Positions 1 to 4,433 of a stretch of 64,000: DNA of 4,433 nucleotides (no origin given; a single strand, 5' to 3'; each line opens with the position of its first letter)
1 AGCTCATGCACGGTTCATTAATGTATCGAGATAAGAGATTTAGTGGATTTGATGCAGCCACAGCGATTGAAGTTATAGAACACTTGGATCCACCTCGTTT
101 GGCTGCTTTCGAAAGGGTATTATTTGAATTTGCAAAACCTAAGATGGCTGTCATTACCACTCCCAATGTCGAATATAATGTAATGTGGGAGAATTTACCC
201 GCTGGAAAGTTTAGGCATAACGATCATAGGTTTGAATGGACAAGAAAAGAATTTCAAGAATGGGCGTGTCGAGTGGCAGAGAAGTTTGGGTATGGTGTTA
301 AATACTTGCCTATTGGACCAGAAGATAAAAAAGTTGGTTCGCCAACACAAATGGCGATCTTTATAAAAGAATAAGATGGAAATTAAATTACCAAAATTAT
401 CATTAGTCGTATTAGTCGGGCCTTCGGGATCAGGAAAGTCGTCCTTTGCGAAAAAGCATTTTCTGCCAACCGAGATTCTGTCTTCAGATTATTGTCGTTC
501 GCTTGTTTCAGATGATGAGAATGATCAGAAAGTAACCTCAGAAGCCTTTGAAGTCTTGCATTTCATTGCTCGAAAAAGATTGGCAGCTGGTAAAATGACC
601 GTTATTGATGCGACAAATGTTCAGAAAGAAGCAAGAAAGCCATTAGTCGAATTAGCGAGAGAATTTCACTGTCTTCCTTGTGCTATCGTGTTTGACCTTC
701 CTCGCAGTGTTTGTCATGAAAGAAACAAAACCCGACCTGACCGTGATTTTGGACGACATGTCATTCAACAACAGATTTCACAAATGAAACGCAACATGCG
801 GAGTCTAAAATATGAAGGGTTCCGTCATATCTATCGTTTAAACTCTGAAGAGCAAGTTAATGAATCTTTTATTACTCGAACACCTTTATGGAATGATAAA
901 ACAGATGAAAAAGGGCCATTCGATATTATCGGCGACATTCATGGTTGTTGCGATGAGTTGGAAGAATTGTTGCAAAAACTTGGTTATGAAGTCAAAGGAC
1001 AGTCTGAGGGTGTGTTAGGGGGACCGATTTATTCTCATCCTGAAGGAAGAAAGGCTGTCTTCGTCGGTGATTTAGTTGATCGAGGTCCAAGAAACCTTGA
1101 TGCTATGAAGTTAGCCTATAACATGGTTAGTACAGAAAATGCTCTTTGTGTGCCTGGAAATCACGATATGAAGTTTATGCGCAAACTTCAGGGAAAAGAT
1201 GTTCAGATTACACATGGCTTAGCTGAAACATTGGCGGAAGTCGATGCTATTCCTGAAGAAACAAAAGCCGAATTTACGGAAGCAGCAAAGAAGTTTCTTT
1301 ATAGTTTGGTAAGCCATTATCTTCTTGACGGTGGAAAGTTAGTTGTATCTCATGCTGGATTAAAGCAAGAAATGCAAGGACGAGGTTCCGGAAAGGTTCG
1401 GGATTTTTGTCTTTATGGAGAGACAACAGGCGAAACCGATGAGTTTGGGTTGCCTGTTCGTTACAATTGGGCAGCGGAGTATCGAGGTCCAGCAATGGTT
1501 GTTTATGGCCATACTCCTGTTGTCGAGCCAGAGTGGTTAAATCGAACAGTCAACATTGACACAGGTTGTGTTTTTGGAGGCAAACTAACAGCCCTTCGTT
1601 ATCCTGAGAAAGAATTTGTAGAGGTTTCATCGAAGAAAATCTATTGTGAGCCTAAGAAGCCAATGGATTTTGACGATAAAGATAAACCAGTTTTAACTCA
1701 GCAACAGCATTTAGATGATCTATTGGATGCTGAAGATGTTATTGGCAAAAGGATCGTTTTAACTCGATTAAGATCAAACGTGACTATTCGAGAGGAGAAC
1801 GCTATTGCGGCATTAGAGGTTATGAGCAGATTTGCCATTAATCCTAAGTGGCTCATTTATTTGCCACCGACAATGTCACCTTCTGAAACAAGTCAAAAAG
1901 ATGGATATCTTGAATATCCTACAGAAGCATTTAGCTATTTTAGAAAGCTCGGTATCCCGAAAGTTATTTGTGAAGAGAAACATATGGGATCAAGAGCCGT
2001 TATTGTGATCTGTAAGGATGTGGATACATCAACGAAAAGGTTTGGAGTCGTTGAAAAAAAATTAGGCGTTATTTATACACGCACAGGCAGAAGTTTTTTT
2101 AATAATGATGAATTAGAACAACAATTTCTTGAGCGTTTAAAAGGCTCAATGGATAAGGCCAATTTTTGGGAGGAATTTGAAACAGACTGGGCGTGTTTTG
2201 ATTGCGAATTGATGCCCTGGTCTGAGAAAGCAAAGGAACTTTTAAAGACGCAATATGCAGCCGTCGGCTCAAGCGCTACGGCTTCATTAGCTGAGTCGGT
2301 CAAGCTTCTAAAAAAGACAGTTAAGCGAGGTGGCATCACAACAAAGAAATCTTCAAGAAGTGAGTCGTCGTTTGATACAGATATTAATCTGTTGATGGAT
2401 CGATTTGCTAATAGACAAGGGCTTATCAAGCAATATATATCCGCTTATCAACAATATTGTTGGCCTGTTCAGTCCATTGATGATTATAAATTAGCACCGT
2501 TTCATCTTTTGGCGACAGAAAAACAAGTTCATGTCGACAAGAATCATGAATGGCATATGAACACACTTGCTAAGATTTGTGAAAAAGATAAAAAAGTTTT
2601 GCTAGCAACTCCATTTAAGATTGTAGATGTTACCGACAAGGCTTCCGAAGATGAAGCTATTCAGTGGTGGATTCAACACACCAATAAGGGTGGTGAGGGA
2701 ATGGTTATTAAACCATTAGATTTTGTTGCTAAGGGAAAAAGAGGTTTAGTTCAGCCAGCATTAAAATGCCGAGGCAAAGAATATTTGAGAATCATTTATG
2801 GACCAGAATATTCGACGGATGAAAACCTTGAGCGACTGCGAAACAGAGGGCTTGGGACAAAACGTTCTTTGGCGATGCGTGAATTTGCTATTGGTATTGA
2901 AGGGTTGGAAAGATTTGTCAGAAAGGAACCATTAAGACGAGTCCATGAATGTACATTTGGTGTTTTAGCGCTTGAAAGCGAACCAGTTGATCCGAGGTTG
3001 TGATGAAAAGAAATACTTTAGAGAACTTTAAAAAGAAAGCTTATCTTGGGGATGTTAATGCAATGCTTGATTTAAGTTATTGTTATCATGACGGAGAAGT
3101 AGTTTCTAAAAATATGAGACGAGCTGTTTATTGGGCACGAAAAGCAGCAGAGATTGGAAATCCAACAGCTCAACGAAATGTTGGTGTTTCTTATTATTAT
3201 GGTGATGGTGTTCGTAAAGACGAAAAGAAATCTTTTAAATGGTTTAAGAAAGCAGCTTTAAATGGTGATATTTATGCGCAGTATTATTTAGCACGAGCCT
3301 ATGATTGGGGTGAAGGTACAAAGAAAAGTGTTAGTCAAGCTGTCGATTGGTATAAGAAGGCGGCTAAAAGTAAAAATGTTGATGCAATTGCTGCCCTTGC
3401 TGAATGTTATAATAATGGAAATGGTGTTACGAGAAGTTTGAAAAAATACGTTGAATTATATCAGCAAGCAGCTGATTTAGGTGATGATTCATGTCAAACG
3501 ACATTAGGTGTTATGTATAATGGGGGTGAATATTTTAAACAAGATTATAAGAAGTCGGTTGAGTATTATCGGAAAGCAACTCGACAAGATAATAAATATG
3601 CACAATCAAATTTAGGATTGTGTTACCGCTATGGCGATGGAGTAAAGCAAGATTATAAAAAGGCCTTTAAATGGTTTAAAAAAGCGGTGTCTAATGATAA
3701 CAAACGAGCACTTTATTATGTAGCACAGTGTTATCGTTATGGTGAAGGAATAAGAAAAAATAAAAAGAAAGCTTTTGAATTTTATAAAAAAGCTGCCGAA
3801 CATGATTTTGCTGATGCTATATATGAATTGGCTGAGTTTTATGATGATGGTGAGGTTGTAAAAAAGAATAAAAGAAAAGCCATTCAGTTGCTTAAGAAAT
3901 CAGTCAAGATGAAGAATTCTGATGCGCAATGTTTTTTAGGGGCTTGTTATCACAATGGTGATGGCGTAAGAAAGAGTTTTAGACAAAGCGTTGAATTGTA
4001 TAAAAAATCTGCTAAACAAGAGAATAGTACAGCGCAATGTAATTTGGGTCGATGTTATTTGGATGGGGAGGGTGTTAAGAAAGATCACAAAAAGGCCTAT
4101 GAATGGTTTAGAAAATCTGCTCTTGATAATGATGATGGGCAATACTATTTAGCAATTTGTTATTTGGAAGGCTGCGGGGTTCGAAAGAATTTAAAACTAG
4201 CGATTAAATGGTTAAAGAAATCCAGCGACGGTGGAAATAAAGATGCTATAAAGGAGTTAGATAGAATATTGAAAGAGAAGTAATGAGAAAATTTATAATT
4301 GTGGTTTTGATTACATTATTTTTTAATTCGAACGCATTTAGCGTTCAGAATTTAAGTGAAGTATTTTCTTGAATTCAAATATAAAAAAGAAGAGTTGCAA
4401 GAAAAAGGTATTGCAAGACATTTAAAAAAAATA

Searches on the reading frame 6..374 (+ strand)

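Call 50: search_protein_families(library=pfam, proteins=[window:6-374:+])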
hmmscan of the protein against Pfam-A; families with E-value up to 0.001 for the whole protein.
window:6-374:+ (122 aa): 1 family
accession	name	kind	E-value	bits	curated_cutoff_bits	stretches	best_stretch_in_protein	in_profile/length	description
PF13489.12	Methyltransf_23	-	0.00031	20.9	27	1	14-87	81-154/164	Methyltransferase domain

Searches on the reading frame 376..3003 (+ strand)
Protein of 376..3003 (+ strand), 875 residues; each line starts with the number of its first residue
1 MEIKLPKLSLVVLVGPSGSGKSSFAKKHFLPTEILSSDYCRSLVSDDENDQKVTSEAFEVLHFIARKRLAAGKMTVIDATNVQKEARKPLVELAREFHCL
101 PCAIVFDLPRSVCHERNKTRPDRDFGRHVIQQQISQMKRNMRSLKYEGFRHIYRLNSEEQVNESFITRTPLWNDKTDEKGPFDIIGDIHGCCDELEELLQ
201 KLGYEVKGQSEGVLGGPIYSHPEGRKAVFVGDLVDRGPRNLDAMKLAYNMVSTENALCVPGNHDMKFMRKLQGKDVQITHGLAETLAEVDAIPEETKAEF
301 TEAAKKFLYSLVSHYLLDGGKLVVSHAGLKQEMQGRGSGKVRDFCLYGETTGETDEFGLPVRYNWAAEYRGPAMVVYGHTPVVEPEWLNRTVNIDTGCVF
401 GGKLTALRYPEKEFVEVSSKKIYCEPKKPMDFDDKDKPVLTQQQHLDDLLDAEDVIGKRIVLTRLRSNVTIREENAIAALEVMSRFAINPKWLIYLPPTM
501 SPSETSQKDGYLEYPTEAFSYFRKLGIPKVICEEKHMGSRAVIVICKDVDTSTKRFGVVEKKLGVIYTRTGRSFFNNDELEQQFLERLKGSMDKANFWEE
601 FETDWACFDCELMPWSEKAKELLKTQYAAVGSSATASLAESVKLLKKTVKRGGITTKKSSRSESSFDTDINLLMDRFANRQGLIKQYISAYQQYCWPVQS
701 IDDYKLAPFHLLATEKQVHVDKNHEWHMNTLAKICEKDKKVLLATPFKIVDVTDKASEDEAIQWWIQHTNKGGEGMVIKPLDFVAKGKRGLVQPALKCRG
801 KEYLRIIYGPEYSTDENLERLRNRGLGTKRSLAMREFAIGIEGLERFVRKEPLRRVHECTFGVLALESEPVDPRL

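Call 50: search_protein_families(library=pfam, proteins=[window:376-3003:+])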
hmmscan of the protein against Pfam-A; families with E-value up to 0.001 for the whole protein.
window:376-3003:+ (875 aa): 4 families
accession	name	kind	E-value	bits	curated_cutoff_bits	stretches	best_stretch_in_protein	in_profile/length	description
PF16542.10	PNKP_ligase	-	1.2e-176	588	28.2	1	478-870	1-377/377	PNKP adenylyltransferase domain, ligase domain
PF13671.12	AAA_33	-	2e-30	106.4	27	1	10-142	1-141/143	AAA domain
PF00149.33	Metallophos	-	2.1e-14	54.8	21.5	1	181-382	2-190/191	Calcineurin-like phosphoesterase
PF08433.16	KTI12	-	3.4e-06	27.2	22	1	9-134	2-134/271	Chromatin associated protein KTI12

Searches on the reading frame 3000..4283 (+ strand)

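Call 50: search_protein_families(library=pfam, proteins=[window:3000-4283:+])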
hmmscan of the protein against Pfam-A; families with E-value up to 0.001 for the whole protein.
window:3000-4283:+ (427 aa): 2 families
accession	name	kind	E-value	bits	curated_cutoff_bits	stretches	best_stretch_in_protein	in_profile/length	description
PF08238.18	Sel1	-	5.8e-103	334.1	30.7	11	200-233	2-35/36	Sel1 repeat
PF13432.12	TPR_16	-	7.3e-07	30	32.7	0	180-234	10-62/65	Tetratricopeptide repeat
